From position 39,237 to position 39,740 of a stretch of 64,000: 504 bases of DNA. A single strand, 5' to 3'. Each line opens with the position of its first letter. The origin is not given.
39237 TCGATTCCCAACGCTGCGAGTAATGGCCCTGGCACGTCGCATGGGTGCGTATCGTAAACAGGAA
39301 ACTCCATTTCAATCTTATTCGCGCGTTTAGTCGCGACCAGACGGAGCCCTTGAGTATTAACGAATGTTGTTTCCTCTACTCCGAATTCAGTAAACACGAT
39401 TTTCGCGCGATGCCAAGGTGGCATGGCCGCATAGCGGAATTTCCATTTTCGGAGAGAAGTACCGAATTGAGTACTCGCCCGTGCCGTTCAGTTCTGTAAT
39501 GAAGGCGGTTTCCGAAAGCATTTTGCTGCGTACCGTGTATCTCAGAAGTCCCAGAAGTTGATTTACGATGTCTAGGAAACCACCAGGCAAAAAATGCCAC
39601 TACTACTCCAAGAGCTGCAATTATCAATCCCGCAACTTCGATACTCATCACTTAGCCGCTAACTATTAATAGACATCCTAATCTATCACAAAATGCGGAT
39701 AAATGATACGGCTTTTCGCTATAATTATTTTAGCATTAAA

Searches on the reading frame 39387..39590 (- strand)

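Call 24: search_protein_families(library=pfam, proteins=[window:39387-39590:-], max_evalue=0.001)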
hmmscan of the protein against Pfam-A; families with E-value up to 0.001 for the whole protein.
window:39387-39590:- (67 aa): 1 family
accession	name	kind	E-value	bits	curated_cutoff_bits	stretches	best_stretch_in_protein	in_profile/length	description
PF02567.21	PhzC-PhzF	-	8.2e-13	48.9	27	1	25-62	37-75/281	Phenazine biosynthesis-like protein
